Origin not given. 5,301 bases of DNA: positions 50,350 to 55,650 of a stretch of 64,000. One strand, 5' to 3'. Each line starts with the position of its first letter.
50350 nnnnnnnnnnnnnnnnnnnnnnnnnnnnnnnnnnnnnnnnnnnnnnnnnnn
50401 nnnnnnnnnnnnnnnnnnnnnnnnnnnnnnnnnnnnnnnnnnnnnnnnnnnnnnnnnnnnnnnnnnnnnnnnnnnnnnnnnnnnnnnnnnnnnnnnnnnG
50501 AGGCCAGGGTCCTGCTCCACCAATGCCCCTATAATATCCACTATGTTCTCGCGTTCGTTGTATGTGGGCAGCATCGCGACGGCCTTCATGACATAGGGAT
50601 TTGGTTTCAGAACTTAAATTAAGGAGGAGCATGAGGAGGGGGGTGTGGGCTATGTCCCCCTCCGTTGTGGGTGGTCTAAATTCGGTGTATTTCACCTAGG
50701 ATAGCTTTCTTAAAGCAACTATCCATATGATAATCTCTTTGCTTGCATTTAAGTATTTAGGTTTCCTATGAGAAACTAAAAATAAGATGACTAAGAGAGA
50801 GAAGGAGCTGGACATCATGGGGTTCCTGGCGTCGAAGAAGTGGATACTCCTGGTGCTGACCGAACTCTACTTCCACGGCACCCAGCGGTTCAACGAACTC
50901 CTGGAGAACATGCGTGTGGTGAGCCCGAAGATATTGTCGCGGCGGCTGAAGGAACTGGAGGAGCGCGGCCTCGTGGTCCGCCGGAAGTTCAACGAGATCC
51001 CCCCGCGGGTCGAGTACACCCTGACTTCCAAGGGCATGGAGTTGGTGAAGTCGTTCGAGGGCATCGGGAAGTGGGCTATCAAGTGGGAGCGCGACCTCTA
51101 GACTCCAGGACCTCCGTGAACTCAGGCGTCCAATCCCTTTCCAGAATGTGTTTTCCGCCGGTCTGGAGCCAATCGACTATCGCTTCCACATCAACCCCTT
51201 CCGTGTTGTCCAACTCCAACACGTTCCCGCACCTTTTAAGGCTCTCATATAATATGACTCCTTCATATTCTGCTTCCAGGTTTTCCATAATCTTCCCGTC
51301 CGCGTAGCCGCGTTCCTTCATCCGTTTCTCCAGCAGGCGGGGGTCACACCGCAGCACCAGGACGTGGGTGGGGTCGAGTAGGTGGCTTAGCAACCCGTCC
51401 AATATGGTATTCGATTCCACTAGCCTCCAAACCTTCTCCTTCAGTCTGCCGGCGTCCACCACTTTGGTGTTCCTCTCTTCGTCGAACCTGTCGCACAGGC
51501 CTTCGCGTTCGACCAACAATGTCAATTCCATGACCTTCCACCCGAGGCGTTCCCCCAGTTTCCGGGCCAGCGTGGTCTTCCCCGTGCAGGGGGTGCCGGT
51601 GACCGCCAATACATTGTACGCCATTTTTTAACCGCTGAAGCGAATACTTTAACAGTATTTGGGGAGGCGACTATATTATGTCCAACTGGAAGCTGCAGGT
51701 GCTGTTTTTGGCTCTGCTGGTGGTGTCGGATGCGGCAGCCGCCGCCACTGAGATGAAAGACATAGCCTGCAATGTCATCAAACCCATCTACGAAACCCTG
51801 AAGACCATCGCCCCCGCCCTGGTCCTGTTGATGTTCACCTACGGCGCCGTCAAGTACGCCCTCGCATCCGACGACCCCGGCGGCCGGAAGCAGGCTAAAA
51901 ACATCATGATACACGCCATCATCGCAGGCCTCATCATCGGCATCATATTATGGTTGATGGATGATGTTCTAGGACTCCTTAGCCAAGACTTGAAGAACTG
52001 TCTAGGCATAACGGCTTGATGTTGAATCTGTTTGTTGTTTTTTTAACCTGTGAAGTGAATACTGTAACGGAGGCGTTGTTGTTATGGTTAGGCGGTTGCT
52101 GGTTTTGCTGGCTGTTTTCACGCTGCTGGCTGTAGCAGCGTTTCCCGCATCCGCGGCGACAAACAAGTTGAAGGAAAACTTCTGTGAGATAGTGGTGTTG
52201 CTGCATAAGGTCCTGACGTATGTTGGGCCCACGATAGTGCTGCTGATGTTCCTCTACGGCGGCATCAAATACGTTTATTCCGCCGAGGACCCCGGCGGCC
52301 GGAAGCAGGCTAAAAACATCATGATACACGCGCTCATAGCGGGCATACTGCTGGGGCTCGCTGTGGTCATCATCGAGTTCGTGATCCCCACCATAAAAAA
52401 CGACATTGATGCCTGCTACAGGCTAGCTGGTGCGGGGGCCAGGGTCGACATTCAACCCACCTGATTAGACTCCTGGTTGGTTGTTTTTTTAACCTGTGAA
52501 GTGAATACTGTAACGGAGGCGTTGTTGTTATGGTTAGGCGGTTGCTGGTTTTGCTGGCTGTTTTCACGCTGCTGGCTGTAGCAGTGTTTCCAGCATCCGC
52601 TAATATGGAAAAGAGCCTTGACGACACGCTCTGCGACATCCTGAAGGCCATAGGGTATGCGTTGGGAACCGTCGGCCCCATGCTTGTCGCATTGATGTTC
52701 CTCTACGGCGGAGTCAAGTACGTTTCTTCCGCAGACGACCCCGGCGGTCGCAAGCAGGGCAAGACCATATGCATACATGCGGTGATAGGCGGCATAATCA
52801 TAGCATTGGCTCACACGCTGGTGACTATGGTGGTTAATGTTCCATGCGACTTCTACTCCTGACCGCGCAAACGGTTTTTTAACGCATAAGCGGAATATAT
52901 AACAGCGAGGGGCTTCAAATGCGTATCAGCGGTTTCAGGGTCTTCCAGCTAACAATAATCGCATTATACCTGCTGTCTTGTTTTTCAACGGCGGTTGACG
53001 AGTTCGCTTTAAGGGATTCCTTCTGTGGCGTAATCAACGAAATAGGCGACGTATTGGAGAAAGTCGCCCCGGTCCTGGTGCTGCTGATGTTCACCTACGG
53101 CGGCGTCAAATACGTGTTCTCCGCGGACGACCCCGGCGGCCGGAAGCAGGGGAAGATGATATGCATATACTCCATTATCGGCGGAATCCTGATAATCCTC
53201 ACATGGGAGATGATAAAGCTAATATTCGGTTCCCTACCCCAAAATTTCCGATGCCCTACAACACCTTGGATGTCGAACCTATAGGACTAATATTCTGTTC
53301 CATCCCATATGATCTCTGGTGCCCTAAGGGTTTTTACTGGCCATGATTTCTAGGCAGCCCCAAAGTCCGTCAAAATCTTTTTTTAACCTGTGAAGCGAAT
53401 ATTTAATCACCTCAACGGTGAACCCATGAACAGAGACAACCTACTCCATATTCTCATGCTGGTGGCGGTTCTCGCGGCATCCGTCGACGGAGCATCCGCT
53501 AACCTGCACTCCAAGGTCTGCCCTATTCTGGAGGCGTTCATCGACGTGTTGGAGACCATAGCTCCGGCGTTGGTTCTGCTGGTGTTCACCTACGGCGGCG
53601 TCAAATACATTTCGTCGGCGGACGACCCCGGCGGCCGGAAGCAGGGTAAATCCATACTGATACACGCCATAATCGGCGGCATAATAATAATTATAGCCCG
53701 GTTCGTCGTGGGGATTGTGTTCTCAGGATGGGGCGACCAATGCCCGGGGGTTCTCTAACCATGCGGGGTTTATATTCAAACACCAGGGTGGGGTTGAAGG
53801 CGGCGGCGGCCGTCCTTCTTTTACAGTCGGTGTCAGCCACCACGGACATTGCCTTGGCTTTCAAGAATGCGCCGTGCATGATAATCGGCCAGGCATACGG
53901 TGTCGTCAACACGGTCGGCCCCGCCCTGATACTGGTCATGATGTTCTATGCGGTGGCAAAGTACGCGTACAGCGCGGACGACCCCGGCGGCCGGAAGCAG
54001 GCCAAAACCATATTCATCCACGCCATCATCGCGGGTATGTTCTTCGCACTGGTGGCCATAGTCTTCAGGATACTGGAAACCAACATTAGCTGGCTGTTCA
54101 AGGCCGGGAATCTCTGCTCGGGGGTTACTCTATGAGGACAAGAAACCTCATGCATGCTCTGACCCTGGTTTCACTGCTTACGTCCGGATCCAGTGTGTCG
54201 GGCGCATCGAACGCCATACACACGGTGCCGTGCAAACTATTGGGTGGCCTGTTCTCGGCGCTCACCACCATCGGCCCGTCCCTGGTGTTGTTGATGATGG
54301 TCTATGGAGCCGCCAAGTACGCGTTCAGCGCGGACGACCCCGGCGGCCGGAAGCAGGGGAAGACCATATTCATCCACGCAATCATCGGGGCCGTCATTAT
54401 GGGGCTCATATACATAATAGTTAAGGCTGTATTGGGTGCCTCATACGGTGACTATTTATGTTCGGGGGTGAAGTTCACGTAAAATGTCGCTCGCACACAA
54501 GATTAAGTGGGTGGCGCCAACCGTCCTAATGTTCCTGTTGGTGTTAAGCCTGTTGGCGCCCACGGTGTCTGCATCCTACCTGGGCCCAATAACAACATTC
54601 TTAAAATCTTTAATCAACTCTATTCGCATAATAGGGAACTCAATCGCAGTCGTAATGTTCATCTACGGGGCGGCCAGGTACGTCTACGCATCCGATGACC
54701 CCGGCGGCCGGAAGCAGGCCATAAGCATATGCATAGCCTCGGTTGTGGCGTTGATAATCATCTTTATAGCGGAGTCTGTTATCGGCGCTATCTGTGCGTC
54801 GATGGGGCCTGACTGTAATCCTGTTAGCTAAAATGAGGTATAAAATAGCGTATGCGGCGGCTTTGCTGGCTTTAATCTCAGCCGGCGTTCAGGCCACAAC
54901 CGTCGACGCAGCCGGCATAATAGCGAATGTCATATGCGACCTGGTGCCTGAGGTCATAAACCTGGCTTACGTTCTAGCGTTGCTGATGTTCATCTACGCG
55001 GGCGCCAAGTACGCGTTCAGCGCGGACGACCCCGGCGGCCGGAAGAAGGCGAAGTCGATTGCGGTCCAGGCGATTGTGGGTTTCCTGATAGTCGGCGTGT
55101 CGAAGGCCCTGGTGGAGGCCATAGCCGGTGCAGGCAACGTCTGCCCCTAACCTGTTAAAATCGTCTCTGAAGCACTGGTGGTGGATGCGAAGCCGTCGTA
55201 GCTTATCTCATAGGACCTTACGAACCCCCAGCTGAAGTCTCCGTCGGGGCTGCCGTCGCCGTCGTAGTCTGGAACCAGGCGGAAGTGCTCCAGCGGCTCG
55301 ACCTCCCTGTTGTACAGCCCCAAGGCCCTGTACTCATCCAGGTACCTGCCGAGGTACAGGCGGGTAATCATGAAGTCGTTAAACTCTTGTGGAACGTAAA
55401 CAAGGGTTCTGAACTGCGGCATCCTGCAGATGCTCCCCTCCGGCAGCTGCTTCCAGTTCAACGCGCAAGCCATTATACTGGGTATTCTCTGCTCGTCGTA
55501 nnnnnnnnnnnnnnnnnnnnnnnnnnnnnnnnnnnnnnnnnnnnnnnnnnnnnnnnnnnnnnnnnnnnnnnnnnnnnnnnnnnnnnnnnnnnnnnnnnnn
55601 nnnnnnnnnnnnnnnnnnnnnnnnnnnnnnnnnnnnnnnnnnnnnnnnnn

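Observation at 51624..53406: Conserved 25-30 bp upstream element before paralogs 1-5; paralogs 5-9 are packed as one operon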

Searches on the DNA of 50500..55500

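Call 48: search_rna_families(source=window, start=50500, end=55500, threshold=evalue, max_evalue=1)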
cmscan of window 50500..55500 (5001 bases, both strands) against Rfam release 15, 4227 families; matches with E-value up to 1: 0.
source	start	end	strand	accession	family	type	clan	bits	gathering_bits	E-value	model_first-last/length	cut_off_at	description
